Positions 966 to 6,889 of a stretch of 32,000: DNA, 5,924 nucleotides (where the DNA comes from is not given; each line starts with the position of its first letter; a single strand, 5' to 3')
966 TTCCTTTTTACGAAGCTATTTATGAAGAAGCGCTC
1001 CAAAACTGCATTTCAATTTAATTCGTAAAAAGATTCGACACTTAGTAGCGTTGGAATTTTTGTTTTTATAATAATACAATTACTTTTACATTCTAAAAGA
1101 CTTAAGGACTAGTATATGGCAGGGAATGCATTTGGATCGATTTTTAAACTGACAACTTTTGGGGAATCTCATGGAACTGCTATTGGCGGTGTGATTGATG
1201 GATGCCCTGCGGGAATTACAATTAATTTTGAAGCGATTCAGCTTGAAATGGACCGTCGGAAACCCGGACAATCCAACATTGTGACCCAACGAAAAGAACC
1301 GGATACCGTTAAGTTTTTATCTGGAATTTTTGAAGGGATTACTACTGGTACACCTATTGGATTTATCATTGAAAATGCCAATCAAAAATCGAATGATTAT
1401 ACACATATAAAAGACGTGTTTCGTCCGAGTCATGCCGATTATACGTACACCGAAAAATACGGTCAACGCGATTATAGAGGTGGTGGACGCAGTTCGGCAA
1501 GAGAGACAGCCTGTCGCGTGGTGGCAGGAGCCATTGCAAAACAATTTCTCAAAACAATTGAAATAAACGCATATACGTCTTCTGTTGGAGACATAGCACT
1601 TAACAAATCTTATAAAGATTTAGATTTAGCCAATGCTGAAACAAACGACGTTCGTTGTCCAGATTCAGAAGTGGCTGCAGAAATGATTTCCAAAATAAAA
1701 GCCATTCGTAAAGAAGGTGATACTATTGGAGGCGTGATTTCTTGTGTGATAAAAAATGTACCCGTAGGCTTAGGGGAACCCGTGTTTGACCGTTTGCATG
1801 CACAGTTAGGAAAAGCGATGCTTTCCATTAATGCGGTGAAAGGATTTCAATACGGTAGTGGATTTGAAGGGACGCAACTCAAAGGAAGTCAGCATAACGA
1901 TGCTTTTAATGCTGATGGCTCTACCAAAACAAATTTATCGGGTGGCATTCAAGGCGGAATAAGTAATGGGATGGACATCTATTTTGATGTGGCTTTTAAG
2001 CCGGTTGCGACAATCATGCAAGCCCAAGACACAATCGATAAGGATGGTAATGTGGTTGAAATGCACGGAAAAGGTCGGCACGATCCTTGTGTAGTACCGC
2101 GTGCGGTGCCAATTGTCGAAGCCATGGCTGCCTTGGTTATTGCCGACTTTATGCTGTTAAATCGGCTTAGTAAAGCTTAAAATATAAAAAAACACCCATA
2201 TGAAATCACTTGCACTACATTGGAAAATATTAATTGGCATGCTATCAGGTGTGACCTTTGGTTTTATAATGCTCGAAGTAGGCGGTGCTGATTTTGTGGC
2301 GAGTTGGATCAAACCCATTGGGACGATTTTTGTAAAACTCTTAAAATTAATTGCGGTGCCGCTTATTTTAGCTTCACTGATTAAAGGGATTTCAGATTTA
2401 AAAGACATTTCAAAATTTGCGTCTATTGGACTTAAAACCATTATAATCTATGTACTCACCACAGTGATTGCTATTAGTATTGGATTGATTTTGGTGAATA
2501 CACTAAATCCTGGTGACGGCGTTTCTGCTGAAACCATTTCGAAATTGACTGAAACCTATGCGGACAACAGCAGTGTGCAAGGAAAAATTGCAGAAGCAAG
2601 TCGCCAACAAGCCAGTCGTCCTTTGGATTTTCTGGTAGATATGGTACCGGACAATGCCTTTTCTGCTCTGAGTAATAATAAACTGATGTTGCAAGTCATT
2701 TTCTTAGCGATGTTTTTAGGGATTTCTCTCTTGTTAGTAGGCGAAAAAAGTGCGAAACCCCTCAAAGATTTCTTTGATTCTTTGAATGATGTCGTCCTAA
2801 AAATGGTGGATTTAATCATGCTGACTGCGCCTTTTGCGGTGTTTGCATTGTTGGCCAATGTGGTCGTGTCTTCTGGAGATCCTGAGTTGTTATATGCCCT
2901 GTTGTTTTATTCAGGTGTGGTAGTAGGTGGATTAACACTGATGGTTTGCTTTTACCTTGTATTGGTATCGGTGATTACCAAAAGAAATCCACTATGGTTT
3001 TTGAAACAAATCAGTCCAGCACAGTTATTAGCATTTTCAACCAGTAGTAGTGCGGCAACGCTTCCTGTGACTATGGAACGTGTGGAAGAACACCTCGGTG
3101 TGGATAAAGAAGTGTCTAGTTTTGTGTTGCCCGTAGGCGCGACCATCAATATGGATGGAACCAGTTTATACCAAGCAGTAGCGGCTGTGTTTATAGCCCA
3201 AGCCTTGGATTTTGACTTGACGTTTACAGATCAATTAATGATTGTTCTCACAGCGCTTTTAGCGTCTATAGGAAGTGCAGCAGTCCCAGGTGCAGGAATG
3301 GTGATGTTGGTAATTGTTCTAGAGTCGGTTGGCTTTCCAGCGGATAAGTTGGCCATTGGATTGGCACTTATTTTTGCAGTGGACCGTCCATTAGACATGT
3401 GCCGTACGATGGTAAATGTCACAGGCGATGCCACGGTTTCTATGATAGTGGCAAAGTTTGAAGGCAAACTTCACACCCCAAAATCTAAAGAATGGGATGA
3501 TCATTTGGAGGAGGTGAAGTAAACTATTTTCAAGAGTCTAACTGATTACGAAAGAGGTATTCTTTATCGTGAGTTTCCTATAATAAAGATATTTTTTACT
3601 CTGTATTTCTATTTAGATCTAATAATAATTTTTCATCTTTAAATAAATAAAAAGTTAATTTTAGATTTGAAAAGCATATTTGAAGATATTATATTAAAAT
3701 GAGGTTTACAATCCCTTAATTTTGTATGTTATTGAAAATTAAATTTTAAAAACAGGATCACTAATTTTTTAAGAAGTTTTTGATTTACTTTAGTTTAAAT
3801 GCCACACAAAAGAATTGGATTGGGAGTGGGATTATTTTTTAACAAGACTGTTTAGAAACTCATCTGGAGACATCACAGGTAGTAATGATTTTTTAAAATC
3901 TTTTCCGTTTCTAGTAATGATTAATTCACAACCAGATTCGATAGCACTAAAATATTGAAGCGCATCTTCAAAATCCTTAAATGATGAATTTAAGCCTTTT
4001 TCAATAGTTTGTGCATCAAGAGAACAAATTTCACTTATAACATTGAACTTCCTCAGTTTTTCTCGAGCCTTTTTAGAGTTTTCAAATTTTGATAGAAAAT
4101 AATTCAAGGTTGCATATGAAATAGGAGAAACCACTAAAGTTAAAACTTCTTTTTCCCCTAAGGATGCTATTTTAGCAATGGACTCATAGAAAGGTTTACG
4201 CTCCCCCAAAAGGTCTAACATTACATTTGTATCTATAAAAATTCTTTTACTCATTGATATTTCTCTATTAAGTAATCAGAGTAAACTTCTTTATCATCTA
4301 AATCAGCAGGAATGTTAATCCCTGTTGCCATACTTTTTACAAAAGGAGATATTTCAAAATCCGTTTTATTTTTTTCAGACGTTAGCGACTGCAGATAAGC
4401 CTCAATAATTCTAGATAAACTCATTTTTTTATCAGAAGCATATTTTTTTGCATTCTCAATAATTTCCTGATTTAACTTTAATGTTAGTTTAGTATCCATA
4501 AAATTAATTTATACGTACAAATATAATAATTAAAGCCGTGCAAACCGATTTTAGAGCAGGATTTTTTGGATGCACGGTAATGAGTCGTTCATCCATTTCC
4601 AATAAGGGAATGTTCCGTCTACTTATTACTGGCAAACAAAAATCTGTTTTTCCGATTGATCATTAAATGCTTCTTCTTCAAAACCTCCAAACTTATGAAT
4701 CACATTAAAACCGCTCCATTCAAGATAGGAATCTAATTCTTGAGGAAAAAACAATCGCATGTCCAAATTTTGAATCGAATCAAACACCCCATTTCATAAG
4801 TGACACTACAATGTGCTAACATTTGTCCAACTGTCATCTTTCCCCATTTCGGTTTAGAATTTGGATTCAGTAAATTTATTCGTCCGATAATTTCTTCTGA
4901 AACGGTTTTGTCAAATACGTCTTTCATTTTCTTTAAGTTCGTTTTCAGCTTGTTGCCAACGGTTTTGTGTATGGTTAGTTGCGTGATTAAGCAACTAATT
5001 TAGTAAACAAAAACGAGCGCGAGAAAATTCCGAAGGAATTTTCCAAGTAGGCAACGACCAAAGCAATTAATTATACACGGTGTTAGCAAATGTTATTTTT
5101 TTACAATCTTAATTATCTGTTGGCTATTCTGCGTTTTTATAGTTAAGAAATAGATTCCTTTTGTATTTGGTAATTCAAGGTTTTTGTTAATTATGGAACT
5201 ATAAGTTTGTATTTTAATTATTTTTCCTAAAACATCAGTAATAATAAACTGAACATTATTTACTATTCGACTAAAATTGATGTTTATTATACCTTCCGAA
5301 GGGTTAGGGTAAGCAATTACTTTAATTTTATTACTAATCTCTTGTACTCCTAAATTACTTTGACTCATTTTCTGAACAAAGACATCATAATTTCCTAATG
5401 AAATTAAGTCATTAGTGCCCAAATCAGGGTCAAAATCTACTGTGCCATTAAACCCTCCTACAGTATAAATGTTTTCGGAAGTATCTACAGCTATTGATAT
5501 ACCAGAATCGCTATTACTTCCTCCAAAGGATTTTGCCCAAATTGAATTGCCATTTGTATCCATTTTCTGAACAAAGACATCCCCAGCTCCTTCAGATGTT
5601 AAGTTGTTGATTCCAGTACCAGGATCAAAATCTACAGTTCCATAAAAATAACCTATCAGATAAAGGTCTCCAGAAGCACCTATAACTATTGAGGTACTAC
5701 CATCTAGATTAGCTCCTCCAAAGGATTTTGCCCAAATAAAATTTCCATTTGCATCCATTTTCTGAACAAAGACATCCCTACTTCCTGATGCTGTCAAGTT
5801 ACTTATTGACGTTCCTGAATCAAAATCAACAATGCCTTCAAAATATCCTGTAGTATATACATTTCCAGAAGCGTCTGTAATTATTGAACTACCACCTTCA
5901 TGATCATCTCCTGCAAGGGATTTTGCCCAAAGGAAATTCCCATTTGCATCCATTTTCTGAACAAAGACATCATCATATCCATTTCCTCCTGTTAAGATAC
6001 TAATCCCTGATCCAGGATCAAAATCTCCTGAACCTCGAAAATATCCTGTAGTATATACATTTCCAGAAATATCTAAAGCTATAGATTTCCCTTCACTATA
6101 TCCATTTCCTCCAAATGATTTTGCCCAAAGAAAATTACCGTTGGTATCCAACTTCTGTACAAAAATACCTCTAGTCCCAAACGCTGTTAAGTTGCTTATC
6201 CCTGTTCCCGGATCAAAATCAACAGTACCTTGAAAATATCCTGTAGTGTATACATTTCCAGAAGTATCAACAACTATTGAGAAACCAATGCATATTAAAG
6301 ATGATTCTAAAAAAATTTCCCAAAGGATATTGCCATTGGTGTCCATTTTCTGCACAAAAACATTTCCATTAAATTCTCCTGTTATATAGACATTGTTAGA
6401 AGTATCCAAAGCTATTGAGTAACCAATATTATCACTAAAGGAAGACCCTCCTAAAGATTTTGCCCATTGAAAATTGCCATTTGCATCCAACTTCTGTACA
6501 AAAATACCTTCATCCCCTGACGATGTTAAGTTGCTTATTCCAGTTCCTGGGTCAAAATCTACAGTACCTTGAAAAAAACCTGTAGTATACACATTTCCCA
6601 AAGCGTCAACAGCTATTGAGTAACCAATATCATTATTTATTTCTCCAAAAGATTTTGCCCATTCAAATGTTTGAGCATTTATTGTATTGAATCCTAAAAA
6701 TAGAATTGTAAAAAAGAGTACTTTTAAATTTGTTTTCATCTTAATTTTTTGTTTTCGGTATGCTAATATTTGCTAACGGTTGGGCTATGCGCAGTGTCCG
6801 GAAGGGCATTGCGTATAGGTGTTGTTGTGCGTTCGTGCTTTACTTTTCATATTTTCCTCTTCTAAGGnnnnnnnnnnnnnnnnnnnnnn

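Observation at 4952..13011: Integron-like cassette array without an integrase: four consecutive gene units, each bracketed by its own perfect GTT.../...AAC inverted repeat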

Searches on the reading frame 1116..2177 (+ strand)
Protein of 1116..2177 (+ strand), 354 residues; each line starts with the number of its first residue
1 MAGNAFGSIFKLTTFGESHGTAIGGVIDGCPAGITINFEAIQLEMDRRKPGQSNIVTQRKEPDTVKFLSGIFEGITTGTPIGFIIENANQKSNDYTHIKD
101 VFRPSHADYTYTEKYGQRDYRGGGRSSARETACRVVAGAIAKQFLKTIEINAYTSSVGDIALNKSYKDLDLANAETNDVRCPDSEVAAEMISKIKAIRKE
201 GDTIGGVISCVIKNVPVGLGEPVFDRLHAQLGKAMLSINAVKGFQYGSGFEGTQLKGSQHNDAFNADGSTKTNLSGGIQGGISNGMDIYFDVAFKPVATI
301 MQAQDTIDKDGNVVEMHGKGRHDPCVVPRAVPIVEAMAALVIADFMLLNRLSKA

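Call 10: search_protein_families(library=pfam, proteins=[window:1116-2177:+], max_evalue=0.01)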
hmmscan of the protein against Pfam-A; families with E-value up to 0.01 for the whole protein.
window:1116-2177:+ (354 aa): 1 family
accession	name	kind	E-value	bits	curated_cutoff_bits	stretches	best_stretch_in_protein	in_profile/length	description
PF01264.26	Chorismate_synt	-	1.5e-143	477.9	27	1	10-347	1-327/327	Chorismate synthase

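Call 15: find_encoding_contigs(protein=window:1116-2177:+, flank=10000, max_places=4)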
Protein window:1116-2177:+ (354 aa): 21 contigs read that carry it; 4 places shown.
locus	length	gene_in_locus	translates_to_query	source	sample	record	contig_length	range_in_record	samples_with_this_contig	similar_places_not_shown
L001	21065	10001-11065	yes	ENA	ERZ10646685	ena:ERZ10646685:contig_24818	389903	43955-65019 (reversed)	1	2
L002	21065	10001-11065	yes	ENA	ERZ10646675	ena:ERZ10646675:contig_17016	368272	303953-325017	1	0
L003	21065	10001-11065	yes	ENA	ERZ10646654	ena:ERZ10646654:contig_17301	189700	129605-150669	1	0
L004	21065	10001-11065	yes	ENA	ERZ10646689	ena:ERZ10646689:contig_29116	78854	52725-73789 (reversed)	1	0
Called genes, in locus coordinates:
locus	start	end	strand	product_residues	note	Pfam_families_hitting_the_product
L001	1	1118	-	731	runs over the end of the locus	PF00141:peroxidase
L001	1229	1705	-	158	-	PF04266:ASCH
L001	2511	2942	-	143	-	-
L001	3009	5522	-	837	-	PF15902:Sortilin-Vps10, PF18962:Por_Secre_tail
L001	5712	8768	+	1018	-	PF00933:Glyco_hydro_3, PF00144:Beta-lactamase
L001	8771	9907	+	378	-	PF13439:Glyco_transf_4, PF13477:Glyco_trans_4_2, PF13579:Glyco_trans_4_4, PF20706:GT4-conflict, PF00534:Glycos_transf_1, PF13692:Glyco_trans_1_4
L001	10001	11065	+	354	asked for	PF01264:Chorismate_synt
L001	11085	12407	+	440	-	PF00375:SDF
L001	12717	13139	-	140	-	PF01850:PIN, PF13470:PIN_3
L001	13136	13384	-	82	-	PF19891:DUF6364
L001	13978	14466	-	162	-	PF06271:RDD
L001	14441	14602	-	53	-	-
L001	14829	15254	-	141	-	PF01381:HTH_3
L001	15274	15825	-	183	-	-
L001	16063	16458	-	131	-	PF04134:DCC1-like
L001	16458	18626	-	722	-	PF00488:MutS_V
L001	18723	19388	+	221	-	PF03167:UDG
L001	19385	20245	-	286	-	PF09084:NMT1, PF12974:Phosphonate-bd (faint), PF22384:PBP2_Ca3427_like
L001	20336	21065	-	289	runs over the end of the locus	PF01048:PNP_UDP_1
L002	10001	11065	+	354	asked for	PF01264:Chorismate_synt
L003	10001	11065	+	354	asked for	PF01264:Chorismate_synt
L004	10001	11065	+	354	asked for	PF01264:Chorismate_synt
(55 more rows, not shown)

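Call 25: search_protein_families(library=padloc, proteins=[L001:13981-14466:-], max_evalue=0.01)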
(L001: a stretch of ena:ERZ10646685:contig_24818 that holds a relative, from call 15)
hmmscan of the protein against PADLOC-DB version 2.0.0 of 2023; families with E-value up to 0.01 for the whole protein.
L001:13981-14466:- (162 aa): 0 families

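Call 26: search_protein_families(library=ncbifam, proteins=[L001:13981-14466:-], max_evalue=0.01)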
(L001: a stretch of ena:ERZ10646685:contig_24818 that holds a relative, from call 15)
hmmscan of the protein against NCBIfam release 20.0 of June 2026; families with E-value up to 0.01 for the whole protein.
L001:13981-14466:- (162 aa): 0 families

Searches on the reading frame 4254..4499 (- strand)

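Call 8: search_protein_families(library=pfam, proteins=[window:4254-4499:-], max_evalue=0.01)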
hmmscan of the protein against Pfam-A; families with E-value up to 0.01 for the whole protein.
window:4254-4499:- (82 aa): 2 families
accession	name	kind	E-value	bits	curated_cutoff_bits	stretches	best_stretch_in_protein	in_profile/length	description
PF19891.5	DUF6364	-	1.3e-25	90.1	27.3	1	1-81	1-70/70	Family of unknown function (DUF6364)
PF21019.4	Spectrin_3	-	0.0056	17.5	24.4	1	3-45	10-49/68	Spectrin-like repeat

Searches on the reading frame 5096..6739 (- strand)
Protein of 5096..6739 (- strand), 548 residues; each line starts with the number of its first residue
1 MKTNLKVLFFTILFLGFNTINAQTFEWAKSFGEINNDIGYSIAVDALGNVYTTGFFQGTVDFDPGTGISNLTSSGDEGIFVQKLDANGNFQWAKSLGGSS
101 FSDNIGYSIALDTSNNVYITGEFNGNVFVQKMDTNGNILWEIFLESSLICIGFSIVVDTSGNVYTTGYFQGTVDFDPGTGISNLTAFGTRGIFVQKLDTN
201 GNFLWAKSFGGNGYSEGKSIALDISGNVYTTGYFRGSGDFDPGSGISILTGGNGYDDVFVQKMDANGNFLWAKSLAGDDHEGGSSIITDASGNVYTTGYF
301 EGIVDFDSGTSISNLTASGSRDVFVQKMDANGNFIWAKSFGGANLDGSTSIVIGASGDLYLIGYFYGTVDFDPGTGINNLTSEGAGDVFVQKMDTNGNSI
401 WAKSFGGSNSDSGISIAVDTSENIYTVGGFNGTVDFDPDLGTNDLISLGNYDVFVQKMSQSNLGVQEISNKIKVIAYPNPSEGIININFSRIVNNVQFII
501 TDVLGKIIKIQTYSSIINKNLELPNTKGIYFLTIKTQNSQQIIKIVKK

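Call 8: search_protein_families(library=pfam, proteins=[window:5096-6739:-], max_evalue=0.01)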
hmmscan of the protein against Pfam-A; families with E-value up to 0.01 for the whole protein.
window:5096-6739:- (548 aa): 2 families
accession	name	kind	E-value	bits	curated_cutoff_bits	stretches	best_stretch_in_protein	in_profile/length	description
PF06739.17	SBBP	-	1.6e-22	79.6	20.5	5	205-233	2-31/38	Beta-propeller repeat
PF18962.6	Por_Secre_tail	-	4e-08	33.9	27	1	477-546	2-74/75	Secretion system C-terminal sorting domain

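Call 26: search_protein_families(library=ncbifam, proteins=[window:5096-6739:-], max_evalue=0.01)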
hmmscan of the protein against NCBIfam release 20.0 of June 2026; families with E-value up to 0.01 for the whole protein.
window:5096-6739:- (548 aa): 3 families
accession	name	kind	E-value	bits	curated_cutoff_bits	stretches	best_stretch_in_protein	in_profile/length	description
NF047494.1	Lepto_SBBP_lipo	equivalog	1.1e-37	129.8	400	4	27-364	118-444/466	SBBP repeat beta-propeller lipoprotein, LipL53 family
TIGR04183.1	Por_Secre_tail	domain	1.4e-09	37.8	23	1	477-548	2-72/72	T9SS type A sorting domain-containing protein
NF052230.1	T9SS_PorE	exception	0.002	16.5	600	0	293-336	169-212/648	PorE family type IX secretion system protein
